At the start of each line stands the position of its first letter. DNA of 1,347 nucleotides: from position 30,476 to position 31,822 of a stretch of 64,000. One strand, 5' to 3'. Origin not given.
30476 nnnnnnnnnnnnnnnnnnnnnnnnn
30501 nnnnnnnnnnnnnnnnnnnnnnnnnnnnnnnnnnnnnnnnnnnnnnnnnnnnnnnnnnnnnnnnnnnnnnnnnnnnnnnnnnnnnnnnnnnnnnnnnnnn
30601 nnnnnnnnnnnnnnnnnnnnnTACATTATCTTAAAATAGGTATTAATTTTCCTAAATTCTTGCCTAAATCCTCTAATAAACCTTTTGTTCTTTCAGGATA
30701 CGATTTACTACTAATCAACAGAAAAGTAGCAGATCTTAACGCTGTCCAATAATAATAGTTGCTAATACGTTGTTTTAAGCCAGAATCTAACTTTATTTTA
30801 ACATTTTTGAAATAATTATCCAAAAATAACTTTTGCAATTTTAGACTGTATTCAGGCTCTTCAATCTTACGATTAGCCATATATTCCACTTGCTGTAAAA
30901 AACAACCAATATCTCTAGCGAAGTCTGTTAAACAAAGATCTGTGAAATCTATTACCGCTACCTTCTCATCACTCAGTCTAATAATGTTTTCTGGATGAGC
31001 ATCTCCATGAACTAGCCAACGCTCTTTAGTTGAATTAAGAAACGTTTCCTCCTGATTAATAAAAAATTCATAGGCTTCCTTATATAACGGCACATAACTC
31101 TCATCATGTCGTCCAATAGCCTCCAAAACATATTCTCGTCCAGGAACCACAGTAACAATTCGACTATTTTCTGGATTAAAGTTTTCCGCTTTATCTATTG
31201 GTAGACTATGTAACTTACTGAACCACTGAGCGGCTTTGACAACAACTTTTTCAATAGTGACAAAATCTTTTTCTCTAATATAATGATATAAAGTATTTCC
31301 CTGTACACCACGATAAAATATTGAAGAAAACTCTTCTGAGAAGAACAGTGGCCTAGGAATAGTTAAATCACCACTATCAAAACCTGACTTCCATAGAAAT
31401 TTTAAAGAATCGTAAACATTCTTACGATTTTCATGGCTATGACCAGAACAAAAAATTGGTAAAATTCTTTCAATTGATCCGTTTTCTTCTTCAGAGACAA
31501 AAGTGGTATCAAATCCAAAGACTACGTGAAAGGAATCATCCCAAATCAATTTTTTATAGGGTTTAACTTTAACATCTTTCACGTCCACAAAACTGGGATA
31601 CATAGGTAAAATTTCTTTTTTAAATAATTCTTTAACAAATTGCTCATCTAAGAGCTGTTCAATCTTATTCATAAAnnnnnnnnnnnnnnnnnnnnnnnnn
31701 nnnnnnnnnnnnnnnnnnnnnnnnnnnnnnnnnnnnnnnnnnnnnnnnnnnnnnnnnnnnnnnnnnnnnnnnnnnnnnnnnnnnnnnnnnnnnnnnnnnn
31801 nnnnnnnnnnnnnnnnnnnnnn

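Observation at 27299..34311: Six-gene translationally coupled alpha-glucan block with unusual accessory enzymes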

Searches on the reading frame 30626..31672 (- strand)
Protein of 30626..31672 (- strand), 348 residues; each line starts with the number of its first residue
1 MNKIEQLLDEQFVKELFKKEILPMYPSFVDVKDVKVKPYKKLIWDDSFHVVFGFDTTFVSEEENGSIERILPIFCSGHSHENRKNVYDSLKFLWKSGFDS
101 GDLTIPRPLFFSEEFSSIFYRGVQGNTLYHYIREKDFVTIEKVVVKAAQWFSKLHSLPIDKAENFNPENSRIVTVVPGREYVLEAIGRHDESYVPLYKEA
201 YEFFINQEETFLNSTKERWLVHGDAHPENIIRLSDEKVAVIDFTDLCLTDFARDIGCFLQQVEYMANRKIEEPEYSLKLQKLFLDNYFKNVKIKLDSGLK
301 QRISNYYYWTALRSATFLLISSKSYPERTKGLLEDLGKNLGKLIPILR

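Call 3: search_protein_families(library=pfam, proteins=[window:30626-31672:-], max_evalue=0.01)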
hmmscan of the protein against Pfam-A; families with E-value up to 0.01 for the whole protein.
window:30626-31672:- (348 aa): 1 family
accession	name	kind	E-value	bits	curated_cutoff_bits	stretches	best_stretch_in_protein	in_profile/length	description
PF01636.29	APH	-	8e-16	59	23.2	1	54-259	11-210/239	Phosphotransferase enzyme family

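Call 4: search_protein_families(library=ncbifam, proteins=[window:30626-31672:-], max_evalue=0.01)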
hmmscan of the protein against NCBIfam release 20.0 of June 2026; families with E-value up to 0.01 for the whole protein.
window:30626-31672:- (348 aa): 6 families
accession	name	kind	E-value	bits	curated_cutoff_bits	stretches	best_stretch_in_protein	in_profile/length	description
NF033068.1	APH_3p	equivalog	7e-05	22.4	205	1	120-287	83-235/255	APH(3') family aminoglycoside O-phosphotransferase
NF038156.1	lant_syn_V_LxmK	equivalog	0.00012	21.2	315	1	215-272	188-244/347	class V lanthionine synthetase subunit LxmK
NF050082.1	ATPase_MABP1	exception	0.00022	20.2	800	1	214-246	270-302/435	macrolide-binding ATPase MABP-1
TIGR03724.2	arch_bud32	equivalog_domain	0.00031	20.3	125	0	219-268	105-157/193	KEOPS complex kinase/ATPase Bud32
NF008738.0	PRK11768.1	equivalog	0.0017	17.8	194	1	195-265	173-242/327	serine/threonine protein kinase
NF038151.1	lanthi_synth_III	equivalog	0.0017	16.8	575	1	191-243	328-380/833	class III lanthionine synthetase LanKC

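Call 6: search_solved_structures(query=window:30626-31672:-, max_evalue=1)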
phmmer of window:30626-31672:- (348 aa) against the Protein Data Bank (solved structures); distinct sequences matched with E-value up to 1: 106 (the best 60 are shown).
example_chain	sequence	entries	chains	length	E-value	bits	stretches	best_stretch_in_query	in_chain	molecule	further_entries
5uvw_A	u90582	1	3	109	0.031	16.8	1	279-313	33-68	Bromodomain-containing protein 4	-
9kem_A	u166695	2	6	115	0.033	16.7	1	279-313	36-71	Bromodomain-containing protein 4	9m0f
6viw_A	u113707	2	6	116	0.034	16.7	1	279-313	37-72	Bromodomain-containing protein 4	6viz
5z9c_A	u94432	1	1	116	0.034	16.7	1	279-313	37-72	Bromodomain-containing protein 4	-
6ji4_A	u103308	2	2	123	0.039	16.5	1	279-312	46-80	Bromodomain-containing protein 4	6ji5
8ibq_A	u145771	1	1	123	0.039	16.4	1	279-312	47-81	Bromodomain-containing protein 4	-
4uix_A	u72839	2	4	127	0.039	16.4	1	279-312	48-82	BROMODOMAIN-CONTAINING PROTEIN 4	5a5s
4hxm_A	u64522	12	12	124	0.04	16.4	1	279-312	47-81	Bromodomain-containing protein 4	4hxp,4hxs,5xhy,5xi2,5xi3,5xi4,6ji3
9c5v_D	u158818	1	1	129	0.04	16.4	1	279-313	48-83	Bromodomain-containing protein 4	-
7x6t_A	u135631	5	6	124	0.04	16.4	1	279-312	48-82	Isoform C of Bromodomain-containing protein 4 | Bromodomain-containing protein 4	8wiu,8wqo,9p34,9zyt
4yh3_A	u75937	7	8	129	0.04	16.4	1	279-313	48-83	Bromodomain-containing protein 4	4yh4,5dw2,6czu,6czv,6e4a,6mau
8q34_A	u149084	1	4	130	0.04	16.4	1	279-313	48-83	Bromodomain-containing protein 4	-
7la9_A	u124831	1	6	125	0.04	16.4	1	279-312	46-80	Bromodomain-containing protein 4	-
4qr3_A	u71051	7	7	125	0.04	16.4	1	279-312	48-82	Bromodomain-containing protein 4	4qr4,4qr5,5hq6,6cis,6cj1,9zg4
6cj2_A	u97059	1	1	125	0.04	16.4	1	279-312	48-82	Bromodomain-containing protein 4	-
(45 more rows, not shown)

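Call 10: find_encoding_contigs(protein=window:30626-31672:-, flank=10000, max_places=6)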
Protein window:30626-31672:- (348 aa): no gene with exactly this product is on record in the collection.

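Call 11: find_homologous_proteins(query=window:30626-31672:-, max_evalue=0.001)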
Query window:30626-31672:- (348 aa): 646 proteins with E <= 0.001 among 1622 candidates; the best 120 are listed.
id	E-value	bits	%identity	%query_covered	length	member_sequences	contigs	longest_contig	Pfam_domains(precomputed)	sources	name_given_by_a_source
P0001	5.9e-233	790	100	100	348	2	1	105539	PF01636.30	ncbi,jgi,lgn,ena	-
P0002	4.3e-136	472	58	100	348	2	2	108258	PF01636.30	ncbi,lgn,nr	ncbi:aminoglycoside phosphotransferase family protein [bacterium]|nr:aminoglycoside phosphotransfera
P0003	5.0e-134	465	58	100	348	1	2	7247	PF01636.30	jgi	jgi:thiamine kinase-like enzyme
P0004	7.7e-133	461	58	100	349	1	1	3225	PF01636.30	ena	-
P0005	1.7e-132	460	58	100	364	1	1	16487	PF01636.30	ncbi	-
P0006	2.9e-132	459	60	98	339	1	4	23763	PF01636.30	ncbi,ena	-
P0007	1.1e-130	454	55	100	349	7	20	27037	PF01636.30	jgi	jgi:thiamine kinase-like enzyme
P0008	1.6e-129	450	56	95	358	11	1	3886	PF01636.30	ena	-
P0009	3.3e-129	449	58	98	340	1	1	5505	PF01636.30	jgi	jgi:thiamine kinase-like enzyme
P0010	1.0e-128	448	55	100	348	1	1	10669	PF01636.30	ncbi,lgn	-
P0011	1.2e-128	447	57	98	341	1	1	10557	PF01636.30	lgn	-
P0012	1.3e-128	447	56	100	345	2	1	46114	PF01636.30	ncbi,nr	ncbi:MAG: aminoglycoside phosphotransferase family protein [Candidatus Pacebacteria bacterium]|nr:am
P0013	2.0e-128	447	58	98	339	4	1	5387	PF01636.30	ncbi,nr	ncbi:MAG: aminoglycoside phosphotransferase family protein [Patescibacteria group bacterium]|nr:amin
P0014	3.0e-128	446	57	100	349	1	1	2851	PF01636.30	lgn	-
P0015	3.6e-128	446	56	98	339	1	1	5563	PF01636.30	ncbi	-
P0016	2.1e-127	443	56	98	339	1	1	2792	PF01636.30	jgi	-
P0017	3.2e-127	443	58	98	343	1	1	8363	PF01636.30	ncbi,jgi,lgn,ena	-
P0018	4.2e-127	442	55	97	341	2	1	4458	PF01636.30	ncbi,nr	ncbi:MAG: aminoglycoside phosphotransferase family protein, partial [Patescibacteria group bacterium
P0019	6.0e-127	442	55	100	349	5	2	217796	PF01636.30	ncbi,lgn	ncbi:MAG: phosphotransferase family protein [Parcubacteria group bacterium]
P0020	8.4e-127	441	57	98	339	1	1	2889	PF01636.30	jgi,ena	-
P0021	9.7e-127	441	57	98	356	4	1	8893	PF01636.30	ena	-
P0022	1.5e-126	440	56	98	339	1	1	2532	PF01636.30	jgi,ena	-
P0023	3.2e-126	439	57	97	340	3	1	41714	PF01636.30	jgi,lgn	jgi:thiamine kinase-like enzyme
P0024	3.4e-126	439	57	100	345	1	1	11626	PF01636.30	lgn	-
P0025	4.5e-126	439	58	97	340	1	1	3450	PF01636.30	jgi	jgi:hypothetical protein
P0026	4.8e-126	439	56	99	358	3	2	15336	PF01636.30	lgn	-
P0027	6.3e-126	438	55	100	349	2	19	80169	PF01636.30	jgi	jgi:thiamine kinase-like enzyme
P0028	7.4e-126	438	56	98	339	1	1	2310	PF01636.30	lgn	-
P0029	1.3e-125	437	56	96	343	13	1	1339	PF01636.30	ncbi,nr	ncbi:phosphotransferase [Candidatus Parcubacteria bacterium]|nr:phosphotransferase [Candidatus Parcu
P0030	2.4e-125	436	55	98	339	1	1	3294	PF01636.30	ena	-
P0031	4.0e-125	436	54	98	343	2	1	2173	PF01636.30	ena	-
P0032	7.4e-125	435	54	100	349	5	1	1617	PF01636.30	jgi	jgi:hypothetical protein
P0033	1.4e-124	434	56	98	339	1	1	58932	PF01636.30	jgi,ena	-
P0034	1.4e-124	434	56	98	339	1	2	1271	PF01636.30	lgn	-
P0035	2.1e-124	433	55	96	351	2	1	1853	PF01636.30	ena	-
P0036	2.1e-124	433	56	98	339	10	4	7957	PF01636.30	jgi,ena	-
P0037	2.3e-124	433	56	98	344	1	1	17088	PF01636.30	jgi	-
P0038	3.0e-124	433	56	98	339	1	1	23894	PF01636.30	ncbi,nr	ncbi:MAG: phosphotransferase [Patescibacteria group bacterium]|nr:phosphotransferase [Patescibacteri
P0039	3.7e-124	433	58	98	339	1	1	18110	PF01636.30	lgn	-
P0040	4.2e-124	432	55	98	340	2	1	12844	PF01636.30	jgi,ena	-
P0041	4.4e-124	432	55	98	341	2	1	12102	PF01636.30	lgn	-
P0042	4.9e-124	432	56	98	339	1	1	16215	PF01636.30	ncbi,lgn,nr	ncbi:MAG: aminoglycoside phosphotransferase family protein [Patescibacteria group bacterium]|nr:amin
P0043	1.2e-123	431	56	98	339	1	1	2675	PF01633.27,PF01636.30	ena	-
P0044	1.6e-123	431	54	98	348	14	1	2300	PF01636.30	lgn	-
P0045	2.2e-123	430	54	98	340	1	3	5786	PF01636.30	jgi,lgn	jgi:thiamine kinase-like enzyme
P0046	3.4e-123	429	55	98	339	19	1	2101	PF01636.30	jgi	-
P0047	3.6e-123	429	55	98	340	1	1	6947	PF01636.30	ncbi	-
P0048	4.2e-123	429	56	98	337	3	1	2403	PF01636.30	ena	-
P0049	5.9e-123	429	55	97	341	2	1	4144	PF01636.30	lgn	-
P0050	7.2e-123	428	55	97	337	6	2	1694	PF01636.30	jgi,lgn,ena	-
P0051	8.4e-123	428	55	98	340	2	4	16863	PF01636.30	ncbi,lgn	-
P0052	1.2e-122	428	56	98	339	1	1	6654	PF01636.30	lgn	-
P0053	2.7e-122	426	57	97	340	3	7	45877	PF01636.30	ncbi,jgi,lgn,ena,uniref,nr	ncbi:hypothetical protein A2331_05315 [Candidatus Falkowbacteria bacterium RIFOXYB2_FULL_34_18]|unir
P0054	4.3e-122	426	57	98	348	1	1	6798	PF01636.30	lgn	-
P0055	5.2e-122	426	54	98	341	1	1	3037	PF01636.30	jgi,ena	-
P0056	5.7e-122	425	54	98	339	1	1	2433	PF01636.30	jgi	-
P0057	7.3e-122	425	55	97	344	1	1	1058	PF01636.30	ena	-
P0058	7.5e-122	425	54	98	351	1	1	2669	PF01636.30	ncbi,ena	-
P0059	9.7e-122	425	56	98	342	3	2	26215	PF01636.30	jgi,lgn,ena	-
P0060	1.3e-121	424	56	98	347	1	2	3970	PF01636.30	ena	-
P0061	1.7e-121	424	55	97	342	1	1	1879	PF01636.30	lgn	-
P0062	2.4e-121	423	55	98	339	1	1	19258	PF01636.30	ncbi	-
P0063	4.0e-121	423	55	98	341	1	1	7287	PF01636.30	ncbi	-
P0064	5.4e-121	422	56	98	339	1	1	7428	PF01636.30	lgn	-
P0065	1.6e-120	421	54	98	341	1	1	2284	PF01636.30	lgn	-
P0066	2.0e-120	420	55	98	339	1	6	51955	PF01636.30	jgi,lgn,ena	-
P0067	2.8e-120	420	54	98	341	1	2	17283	PF01636.30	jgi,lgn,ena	-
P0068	3.1e-120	420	53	98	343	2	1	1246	PF01636.30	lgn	-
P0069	3.2e-120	420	55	97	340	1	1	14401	PF01636.30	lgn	-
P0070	3.5e-120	420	54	98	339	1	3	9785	PF01636.30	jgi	-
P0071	3.9e-120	419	56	98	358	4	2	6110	PF01636.30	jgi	-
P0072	5.5e-120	419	55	98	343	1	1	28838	PF01636.30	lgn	-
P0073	6.9e-120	419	54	97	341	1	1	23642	PF01636.30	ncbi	-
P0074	7.4e-120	418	54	97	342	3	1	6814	PF01636.30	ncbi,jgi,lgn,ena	-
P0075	8.8e-120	418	56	98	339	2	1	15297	PF01636.30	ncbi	-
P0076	1.0e-119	418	55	99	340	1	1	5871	PF01636.30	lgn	-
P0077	1.2e-119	418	55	97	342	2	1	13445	PF01636.30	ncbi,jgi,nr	ncbi:aminoglycoside phosphotransferase family protein [bacterium]|nr:aminoglycoside phosphotransfera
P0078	1.4e-119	418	56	96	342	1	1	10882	PF01636.30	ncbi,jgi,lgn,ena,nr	ncbi:hypothetical protein DRH27_01215 [Candidatus Falkowbacteria bacterium]|nr:MAG: hypothetical pro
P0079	2.3e-119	417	56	98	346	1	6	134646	PF01636.30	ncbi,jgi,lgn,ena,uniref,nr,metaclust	ncbi:MAG: hypothetical protein UT48_C0001G0055 [Parcubacteria group bacterium GW2011_GWE2_39_37]|uni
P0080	2.8e-119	417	55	94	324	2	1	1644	PF01636.30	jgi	-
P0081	3.1e-119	416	53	98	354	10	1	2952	PF01636.30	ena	-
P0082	4.3e-119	416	54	98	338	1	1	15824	PF01636.30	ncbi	-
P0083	4.8e-119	416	53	98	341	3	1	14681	PF01636.30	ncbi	ncbi:phosphotransferase [Patescibacteria group bacterium]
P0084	1.0e-118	415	54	98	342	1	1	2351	PF01636.30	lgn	-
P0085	1.1e-118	415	54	98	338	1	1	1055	PF01636.30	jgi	-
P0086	2.0e-118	414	55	98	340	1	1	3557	PF01636.30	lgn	-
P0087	2.8e-118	413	54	98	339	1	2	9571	PF01636.30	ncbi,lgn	ncbi:MAG: phosphotransferase [Patescibacteria group bacterium]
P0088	3.4e-118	413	54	98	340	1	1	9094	PF01636.30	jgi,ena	-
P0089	4.0e-118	413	54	98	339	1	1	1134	PF01636.30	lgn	-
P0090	4.1e-118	413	55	98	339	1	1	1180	PF01636.30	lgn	-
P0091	4.5e-118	413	54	98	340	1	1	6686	PF01636.30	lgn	-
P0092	5.6e-118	412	53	98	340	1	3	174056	PF01636.30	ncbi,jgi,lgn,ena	-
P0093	5.6e-118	412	56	98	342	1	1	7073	PF01636.30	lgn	-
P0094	6.2e-118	412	54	98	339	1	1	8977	PF01636.30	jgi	-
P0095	1.1e-117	411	54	99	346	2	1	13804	PF01636.30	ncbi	-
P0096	1.1e-117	411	54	98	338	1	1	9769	PF01636.30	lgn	-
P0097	1.2e-117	411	52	98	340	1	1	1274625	PF01636.30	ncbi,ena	-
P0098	1.2e-117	411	52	99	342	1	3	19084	PF01636.30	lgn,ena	-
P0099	1.8e-117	411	54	98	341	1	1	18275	PF01636.30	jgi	jgi:thiamine kinase-like enzyme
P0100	1.8e-117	411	53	98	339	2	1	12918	PF01636.30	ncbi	ncbi:MAG: phosphotransferase [Patescibacteria group bacterium]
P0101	2.0e-117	410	54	98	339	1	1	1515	PF01636.30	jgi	jgi:thiamine kinase-like enzyme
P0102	2.0e-117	410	55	98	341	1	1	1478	PF01636.30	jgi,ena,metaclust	metaclust:\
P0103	3.0e-117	410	53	98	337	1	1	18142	PF01636.30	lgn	-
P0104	3.4e-117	410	53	98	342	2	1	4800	PF01636.30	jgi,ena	-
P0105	4.0e-117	409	52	98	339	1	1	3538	PF01636.30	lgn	-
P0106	5.5e-117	409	53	97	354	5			PF01636.30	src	-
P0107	5.7e-117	409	53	98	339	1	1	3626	PF01633.27,PF01636.30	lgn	-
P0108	5.7e-117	409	55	98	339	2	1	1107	PF01636.30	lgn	-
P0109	8.4e-117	408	53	97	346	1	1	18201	PF01636.30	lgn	-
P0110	9.8e-117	408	55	97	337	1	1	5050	PF01636.30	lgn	-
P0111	1.1e-116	408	54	98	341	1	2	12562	PF01636.30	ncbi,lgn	-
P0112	1.6e-116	407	53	98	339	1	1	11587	PF01636.30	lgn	-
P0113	1.7e-116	407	54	98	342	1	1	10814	PF01636.30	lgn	-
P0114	1.9e-116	407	55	99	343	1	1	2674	PF01636.30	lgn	-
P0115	2.1e-116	407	53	97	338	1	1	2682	PF01636.30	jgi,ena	-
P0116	2.2e-116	407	54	98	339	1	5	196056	PF01636.30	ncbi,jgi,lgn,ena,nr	ncbi:phosphotransferase [Candidatus Parcubacteria bacterium]|nr:phosphotransferase [Patescibacteria 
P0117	2.8e-116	407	54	98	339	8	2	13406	PF01636.30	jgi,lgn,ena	-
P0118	3.3e-116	406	54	98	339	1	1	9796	PF01636.30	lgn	-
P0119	4.0e-116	406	55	98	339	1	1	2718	PF01636.30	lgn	-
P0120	4.2e-116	406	53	97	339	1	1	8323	PF01636.30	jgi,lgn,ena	-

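Call 12: find_encoding_contigs(protein=P0001, flank=10000, max_places=2)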
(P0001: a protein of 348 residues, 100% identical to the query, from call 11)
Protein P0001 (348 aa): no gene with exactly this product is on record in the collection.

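Call 13: find_encoding_contigs(protein=P0097, flank=10000, max_places=2)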
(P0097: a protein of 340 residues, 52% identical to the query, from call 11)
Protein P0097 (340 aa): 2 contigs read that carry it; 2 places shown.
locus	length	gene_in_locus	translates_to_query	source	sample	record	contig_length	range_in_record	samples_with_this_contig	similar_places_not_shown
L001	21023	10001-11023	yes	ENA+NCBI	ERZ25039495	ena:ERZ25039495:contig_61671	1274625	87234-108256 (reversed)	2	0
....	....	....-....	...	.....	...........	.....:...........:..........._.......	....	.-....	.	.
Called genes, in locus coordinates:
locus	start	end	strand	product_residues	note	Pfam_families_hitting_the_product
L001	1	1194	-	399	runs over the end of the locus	PF04519:Bactofilin (faint), PF26514:DUF8173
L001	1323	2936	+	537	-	PF04055:Radical_SAM, PF16199:Radical_SAM_C, PF00583:Acetyltransf_1 (weak)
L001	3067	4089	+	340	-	PF13793:Pribosyltran_N, PF00156:Pribosyltran, PF14572:Pribosyl_synth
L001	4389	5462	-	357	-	PF10432:bact-PGI_C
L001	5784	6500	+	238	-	PF20772:TACO1_YebC_N, PF01709:Transcrip_reg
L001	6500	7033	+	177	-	PF02075:RuvC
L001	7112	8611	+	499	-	PF08323:Glyco_transf_5, PF13439:Glyco_transf_4 (weak), PF00534:Glycos_transf_1, PF13692:Glyco_trans_1_4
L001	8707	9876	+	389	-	PF03065:Glyco_hydro_57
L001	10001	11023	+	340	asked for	PF01636:APH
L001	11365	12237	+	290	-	PF02811:PHP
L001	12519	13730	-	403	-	-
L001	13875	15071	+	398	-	PF22422:MGH1-like_GH (weak), PF12899:Glyco_hydro_100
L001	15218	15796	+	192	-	-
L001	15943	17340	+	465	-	PF08323:Glyco_transf_5, PF00534:Glycos_transf_1, PF13692:Glyco_trans_1_4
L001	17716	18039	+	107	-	-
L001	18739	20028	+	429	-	PF02562:PhoH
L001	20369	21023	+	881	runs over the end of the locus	PF02463:SMC_N, PF13476:AAA_23 (faint), PF13304:AAA_21 (weak)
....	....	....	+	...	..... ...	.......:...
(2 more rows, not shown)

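Call 14: find_encoding_contigs(protein=P0079, flank=10000, max_places=2)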
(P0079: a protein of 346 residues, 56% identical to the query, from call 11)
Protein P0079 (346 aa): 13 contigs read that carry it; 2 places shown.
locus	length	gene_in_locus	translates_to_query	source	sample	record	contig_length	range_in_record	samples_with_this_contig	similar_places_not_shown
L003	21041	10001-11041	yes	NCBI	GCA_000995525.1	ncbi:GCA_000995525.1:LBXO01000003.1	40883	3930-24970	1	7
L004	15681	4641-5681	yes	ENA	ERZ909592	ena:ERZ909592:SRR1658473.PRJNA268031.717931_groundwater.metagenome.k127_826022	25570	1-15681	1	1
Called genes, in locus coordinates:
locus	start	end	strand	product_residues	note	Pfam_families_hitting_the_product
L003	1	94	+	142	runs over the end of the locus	-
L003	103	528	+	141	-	PF12844:HTH_19 (faint), PF01381:HTH_3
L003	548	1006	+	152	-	-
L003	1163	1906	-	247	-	PF10017:Methyltransf_33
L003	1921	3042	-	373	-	-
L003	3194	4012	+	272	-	PF01978:TrmB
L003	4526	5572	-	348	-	-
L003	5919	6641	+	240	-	PF20772:TACO1_YebC_N, PF01709:Transcrip_reg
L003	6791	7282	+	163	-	PF02075:RuvC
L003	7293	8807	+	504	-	PF08323:Glyco_transf_5, PF13439:Glyco_transf_4, PF00534:Glycos_transf_1, PF13692:Glyco_trans_1_4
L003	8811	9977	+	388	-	PF01074:Glyco_hydro_38N (weak), PF03065:Glyco_hydro_57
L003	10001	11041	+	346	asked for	PF01636:APH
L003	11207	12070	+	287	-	PF02811:PHP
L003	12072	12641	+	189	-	-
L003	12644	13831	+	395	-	PF06202:GDE_C, PF12899:Glyco_hydro_100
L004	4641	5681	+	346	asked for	PF01636:APH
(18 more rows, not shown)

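Call 17: find_related_loci(query=A1, collection=genome_contigs, flank=10000)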
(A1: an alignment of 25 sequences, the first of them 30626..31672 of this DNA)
Query A1 (348 aa) in genome_contigs; peptide patterns used: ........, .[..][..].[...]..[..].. (x = any residue, [..] = any of these).
224 stretches matched a pattern; 184 encode a relative of the query (tblastn E <= 1e-3); the best 80 are kept; 80 distinct loci.
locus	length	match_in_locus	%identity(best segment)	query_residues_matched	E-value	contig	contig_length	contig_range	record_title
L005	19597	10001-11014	60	1-341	9e-138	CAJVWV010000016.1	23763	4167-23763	TPA_asm: uncultured bacterium isolate DRR093004_bin.4_MetaBAT_v2.12.1_MAG genome assembly, contig: NODE_1270_length_2376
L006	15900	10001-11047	56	1-348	4e-137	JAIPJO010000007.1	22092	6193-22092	MAG: Patescibacteria group bacterium isolate Tobar14m-G37 Tobar14m-C1476, whole genome shotgun sequence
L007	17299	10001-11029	57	1-346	6e-133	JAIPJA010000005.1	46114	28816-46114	MAG: Candidatus Paceibacterota bacterium isolate Tobar13m-G48 Tobar13m-C994, whole genome shotgun sequence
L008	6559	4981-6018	57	1-341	6e-133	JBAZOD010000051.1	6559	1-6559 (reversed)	MAG: Patescibacteria group bacterium isolate SO_2017_LW4_86 scaffold_22762_c1_LW137-91_2017, whole genome shotgun sequen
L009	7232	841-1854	58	1-341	6e-133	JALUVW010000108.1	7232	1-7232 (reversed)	MAG: Candidatus Falkowbacteria bacterium isolate 128-326_metabat2_scaf2bin.076 128-326_scaffold_5676_c1, whole genome sh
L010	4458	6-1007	55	4-340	4e-134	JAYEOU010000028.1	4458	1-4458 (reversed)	MAG: Patescibacteria group bacterium isolate MAG021 MAG021_28, whole genome shotgun sequence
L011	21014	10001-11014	56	1-341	5e-132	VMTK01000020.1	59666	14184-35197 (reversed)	MAG: Candidatus Falkowbacteria bacterium isolate S3_17 k141_25624, whole genome shotgun sequence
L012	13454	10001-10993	56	1-330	7e-132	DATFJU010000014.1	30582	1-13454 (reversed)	MAG TPA_asm: Patescibacteria group bacterium isolate SMAG_U9152 k141_418664, whole genome shotgun sequence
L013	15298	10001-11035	55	1-341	8e-132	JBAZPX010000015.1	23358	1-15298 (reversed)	MAG: Patescibacteria group bacterium isolate SO_2017_SWC_4 scaffold_1313_c1_LP-4_2017, whole genome shotgun sequence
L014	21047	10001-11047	55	1-348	2e-134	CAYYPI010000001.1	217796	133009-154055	MAG TPA_asm: uncultured Gammaproteobacteria bacterium isolate SRP252850_co1_249 genome assembly, contig: NODE_18_length_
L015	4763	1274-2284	55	1-340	7e-131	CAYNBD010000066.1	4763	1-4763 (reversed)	MAG TPA_asm: uncultured Gammaproteobacteria bacterium isolate binchicken_co129_838 genome assembly, contig: NODE_65236_l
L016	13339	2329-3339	56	1-340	3e-129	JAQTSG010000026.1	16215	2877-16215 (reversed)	MAG: Patescibacteria group bacterium isolate STB_181 NODE_8445_length_16215_cov_3.942255_Sandtown_B, whole genome shotgu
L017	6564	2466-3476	54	1-340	6e-128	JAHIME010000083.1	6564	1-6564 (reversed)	MAG: Patescibacteria group bacterium isolate KR13_N2.mb.53 KR13_N2.mb.53_k141_328447, whole genome shotgun sequence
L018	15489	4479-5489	54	1-340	7e-127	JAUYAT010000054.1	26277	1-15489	MAG: bacterium isolate C19_concoct.bin.47 C19_k141_85048, whole genome shotgun sequence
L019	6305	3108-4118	54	1-340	4e-126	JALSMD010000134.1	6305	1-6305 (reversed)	MAG: Candidatus Falkowbacteria bacterium isolate 355-202_metabat2_scaf2bin.072 355-202_scaffold_8356_c1, whole genome sh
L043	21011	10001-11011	50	1-340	1e-115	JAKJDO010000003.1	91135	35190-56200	MAG: Patescibacteria group bacterium isolate UR.bin108 UR_contig_379, whole genome shotgun sequence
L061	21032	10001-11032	48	1-341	6e-110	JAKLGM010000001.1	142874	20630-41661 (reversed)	MAG: Patescibacteria group bacterium isolate RA.bin4 RA.bin4_1, whole genome shotgun sequence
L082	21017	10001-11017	46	1-341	1e-105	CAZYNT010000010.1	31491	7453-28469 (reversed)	MAG TPA_asm: uncultured Gammaproteobacteria bacterium isolate SRP263991_co4_298 genome assembly, contig: NODE_1660_lengt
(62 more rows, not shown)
